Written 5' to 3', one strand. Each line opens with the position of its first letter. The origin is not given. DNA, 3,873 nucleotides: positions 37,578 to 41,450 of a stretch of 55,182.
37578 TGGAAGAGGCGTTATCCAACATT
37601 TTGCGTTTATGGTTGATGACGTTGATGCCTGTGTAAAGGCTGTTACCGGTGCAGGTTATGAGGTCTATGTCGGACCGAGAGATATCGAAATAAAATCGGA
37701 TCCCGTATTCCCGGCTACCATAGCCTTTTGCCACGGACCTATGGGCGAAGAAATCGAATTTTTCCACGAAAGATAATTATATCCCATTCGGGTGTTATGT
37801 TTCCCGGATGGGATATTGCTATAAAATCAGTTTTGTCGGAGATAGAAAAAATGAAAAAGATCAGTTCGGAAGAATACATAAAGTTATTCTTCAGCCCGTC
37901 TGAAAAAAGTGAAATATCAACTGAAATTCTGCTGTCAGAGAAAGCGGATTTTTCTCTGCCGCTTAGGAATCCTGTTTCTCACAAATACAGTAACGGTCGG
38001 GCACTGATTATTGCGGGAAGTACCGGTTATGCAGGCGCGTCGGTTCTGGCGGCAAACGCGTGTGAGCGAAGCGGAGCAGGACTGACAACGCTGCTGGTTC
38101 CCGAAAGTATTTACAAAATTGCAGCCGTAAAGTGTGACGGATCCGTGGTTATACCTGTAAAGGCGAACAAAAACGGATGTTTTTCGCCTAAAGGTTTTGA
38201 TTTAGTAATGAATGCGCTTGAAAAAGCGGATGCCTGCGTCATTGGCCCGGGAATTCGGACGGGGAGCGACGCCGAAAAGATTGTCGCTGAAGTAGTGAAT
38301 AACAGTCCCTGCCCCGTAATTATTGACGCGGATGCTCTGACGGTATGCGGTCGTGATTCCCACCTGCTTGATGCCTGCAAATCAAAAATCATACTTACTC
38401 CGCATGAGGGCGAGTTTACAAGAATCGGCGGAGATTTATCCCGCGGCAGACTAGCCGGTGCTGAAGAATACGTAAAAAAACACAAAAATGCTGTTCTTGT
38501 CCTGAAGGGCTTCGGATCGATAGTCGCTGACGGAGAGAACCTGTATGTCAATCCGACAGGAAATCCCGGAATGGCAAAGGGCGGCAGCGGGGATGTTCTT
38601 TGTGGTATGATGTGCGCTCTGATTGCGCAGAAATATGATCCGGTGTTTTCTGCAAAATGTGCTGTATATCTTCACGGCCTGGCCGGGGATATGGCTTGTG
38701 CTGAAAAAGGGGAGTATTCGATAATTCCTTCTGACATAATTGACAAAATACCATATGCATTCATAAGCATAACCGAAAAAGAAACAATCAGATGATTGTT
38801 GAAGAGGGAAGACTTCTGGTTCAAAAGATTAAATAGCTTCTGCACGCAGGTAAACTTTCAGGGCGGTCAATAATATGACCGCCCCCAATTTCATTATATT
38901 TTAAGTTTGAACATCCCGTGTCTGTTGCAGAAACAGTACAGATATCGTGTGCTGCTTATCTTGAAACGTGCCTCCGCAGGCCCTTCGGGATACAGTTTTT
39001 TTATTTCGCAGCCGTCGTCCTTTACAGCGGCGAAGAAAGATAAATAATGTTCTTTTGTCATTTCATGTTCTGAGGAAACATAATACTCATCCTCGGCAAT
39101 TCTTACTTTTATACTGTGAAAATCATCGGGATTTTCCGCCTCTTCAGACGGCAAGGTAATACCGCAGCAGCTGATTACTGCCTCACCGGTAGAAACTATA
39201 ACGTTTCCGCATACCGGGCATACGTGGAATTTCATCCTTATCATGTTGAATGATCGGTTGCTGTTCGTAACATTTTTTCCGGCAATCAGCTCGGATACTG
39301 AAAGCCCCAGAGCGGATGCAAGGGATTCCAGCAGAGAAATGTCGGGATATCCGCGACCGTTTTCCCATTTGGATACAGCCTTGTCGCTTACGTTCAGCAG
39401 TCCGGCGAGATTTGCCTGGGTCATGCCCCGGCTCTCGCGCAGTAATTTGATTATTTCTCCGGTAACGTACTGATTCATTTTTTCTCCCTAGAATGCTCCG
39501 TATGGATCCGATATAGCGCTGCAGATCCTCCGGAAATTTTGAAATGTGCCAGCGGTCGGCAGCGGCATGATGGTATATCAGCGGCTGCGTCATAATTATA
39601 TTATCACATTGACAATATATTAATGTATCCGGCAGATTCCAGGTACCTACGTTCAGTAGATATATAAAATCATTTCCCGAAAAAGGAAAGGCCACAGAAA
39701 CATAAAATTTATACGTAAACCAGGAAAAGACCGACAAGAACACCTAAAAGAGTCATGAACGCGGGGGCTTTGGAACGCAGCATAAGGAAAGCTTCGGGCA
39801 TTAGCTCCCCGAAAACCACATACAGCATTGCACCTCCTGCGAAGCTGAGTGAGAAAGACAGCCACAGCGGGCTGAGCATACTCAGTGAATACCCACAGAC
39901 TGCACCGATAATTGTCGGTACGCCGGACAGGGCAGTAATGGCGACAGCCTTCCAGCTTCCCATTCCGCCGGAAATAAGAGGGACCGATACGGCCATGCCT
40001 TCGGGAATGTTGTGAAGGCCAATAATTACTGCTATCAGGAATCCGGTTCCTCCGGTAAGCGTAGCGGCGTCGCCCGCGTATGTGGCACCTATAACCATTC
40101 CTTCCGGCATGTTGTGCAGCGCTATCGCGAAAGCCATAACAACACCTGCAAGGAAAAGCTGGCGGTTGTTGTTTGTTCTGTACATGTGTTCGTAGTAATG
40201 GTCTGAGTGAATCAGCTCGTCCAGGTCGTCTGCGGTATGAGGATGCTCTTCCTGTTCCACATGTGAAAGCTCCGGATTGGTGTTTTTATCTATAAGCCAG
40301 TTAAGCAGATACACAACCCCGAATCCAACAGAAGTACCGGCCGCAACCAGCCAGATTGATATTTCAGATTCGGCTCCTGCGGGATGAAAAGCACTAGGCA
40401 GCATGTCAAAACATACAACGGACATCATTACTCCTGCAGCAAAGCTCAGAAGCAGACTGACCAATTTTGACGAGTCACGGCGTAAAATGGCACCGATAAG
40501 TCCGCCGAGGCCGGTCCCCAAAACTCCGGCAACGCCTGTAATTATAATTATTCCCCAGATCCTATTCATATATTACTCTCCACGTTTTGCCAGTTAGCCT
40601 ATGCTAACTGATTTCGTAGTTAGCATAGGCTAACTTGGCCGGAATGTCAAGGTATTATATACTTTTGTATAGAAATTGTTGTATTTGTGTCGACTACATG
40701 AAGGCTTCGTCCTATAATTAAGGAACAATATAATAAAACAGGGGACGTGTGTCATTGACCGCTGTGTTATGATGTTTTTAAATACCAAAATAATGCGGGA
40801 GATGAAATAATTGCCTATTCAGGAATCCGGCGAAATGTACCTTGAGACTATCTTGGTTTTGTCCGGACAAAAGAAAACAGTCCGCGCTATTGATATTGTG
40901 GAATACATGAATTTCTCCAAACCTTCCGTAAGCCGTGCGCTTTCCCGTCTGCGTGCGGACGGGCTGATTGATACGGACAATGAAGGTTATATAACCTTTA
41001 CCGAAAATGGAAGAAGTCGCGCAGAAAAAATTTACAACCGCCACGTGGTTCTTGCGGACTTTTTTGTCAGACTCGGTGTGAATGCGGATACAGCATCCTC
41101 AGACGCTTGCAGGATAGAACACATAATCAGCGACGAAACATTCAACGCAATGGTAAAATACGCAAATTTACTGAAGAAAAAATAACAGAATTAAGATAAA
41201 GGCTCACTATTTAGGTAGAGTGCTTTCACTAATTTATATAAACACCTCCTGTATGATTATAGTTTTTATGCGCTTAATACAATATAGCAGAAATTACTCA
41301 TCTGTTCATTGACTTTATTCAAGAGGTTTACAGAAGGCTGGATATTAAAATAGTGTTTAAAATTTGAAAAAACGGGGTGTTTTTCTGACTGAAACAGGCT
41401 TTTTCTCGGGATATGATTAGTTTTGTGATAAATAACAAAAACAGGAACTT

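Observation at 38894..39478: Transcriptional regulator fused to a complete desulfoferrodoxin (superoxide reductase)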

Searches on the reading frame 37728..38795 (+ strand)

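Call 17: search_protein_families(library=pfam, proteins=[window:37728-38795:+], max_evalue=0.001)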
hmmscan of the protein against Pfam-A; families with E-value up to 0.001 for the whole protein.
window:37728-38795:+ (355 aa): 2 families
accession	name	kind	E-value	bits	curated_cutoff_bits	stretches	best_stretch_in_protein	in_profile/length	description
PF01256.23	Carb_kinase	-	6e-52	176.9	27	1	92-342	1-241/242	NAD(P)H-hydrate dehydratase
PF02110.20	HK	-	0.00015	21.7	27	1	248-340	146-240/247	Hydroxyethylthiazole kinase family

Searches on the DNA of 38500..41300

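Call 38: search_rna_families(source=window, start=38500, end=41300, threshold=evalue, max_evalue=1)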
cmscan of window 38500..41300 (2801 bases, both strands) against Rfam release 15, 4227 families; matches with E-value up to 1: 1.
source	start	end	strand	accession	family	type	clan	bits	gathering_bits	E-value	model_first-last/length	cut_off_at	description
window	41020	41097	+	RF01787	drz-agam-1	Gene; ribozyme;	-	22.8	37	0.17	1-82/82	no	drz-agam-1 ribozyme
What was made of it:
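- Tried and rejected: Riboswitch or other structured RNA in the long leader: no Rfam hit in 38500-41300 at E<=1, apart from an unrelated weak match elsewhere (call 38).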
